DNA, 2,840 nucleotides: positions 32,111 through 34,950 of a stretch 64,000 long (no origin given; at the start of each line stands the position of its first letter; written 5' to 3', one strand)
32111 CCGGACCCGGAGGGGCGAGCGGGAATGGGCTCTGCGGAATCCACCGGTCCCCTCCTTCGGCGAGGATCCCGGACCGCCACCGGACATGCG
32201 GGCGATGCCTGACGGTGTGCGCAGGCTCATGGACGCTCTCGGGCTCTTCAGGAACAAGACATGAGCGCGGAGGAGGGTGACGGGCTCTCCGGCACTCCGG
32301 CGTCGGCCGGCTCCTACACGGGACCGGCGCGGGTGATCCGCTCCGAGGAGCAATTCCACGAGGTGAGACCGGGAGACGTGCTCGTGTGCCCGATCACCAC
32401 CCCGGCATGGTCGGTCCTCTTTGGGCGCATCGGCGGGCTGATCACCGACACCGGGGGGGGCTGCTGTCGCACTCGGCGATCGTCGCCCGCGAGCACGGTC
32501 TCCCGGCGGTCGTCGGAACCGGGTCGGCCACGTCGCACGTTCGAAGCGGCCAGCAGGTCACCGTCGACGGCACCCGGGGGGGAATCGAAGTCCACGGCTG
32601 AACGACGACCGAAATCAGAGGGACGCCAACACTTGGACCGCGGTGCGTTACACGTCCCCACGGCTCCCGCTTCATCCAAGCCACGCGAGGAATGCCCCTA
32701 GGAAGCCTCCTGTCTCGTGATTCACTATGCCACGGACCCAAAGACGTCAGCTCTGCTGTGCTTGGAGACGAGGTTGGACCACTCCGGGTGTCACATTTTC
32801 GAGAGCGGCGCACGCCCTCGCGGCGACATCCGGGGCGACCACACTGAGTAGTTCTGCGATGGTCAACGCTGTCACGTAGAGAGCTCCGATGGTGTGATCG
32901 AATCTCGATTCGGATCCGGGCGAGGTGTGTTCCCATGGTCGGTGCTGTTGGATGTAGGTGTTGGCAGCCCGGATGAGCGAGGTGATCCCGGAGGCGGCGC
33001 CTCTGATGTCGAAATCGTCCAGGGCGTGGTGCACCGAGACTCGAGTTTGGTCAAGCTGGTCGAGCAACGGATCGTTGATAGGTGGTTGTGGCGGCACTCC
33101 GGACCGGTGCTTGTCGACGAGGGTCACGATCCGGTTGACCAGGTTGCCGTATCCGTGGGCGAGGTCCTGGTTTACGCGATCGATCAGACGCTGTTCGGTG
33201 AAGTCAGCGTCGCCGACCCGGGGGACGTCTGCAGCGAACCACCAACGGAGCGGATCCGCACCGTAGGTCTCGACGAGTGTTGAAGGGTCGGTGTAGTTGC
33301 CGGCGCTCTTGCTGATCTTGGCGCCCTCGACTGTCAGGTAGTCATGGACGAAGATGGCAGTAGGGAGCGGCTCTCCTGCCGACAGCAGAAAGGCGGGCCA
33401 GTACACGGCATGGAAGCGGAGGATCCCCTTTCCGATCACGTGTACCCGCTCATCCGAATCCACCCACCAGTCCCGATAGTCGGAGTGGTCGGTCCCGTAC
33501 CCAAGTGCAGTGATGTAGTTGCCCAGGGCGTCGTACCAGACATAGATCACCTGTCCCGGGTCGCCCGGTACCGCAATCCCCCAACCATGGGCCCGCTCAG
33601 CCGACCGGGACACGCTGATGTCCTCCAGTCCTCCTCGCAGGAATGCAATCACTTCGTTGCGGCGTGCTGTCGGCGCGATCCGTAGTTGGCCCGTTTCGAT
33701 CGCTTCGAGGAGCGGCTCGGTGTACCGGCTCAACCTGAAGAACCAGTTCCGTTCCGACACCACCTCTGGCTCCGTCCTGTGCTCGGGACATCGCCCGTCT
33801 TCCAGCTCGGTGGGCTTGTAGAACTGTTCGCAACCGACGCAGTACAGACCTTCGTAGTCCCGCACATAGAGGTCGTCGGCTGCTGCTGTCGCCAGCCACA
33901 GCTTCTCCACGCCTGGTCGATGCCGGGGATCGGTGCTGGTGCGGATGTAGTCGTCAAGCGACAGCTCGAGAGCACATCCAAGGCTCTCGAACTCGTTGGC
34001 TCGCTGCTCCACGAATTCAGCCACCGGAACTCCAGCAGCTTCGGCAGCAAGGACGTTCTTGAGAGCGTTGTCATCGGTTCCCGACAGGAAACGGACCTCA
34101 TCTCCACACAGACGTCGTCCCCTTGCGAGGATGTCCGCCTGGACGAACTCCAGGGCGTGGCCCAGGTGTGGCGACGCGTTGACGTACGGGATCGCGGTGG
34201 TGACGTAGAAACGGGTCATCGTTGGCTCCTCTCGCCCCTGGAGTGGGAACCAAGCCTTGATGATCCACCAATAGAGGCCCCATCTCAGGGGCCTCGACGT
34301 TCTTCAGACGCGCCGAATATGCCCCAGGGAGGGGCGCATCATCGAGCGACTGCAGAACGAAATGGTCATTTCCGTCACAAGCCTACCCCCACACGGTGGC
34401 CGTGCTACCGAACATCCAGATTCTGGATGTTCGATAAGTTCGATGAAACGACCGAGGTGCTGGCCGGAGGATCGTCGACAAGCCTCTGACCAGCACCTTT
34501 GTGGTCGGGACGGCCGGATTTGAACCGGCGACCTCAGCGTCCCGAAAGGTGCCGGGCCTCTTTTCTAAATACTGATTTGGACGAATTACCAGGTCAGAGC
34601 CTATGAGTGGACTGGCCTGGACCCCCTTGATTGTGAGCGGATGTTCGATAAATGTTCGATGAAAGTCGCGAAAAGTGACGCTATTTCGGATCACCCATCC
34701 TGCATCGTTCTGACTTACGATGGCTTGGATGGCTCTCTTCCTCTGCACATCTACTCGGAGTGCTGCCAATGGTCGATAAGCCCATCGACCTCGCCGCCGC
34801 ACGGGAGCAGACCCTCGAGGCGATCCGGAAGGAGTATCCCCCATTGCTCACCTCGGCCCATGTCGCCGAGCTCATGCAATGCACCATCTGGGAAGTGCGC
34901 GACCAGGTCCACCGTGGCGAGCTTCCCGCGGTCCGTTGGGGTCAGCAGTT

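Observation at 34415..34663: att repeats: crossover core runs from the anticodon loop to the tRNA 3' end but identity extends about 85 bp beyond; a 26 nt motif occurs three times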

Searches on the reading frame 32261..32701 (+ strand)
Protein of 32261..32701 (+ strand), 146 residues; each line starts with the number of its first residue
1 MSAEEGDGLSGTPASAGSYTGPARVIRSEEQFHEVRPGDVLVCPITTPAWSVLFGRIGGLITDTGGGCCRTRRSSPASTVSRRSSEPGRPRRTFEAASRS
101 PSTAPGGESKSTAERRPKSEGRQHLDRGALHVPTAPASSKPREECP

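Call 12: search_protein_families(library=pfam, proteins=[window:32261-32701:+], max_evalue=0.01)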
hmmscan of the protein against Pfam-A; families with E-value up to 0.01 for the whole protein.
window:32261-32701:+ (146 aa): 1 family
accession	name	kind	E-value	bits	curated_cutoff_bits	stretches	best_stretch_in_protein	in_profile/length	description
PF00391.29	PEP-utilizers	-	4.2e-05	23.5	23.1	1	36-67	2-33/72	PEP-utilising enzyme, mobile domain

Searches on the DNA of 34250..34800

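Call 101: search_rna_families(source=window, start=34250, end=34800, threshold=evalue, max_evalue=1)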
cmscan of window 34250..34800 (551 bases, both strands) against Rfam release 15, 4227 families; matches with E-value up to 1: 4.
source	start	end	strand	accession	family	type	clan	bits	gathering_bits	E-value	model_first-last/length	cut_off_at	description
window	34502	34544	-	RF00023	tmRNA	Gene;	CL00001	25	47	2.9e-08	1-374/374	no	transfer-messenger RNA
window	34504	34544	+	RF04354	Plastid-ycf2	Cis-reg;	-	22.4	65.7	0.037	1-75/75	no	Plastid-ycf2 5UTR RNA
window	34409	34435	+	RF03647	mir-7640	Gene; miRNA;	-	17.3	90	0.73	1-60/60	no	mir-7640 microRNA precursor family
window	34463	34518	+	RF01068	Guanidine-II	Cis-reg; riboswitch;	-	16.6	32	0.63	1-48/48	no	Guanidine-II riboswitch aptamer (mini-ykkC)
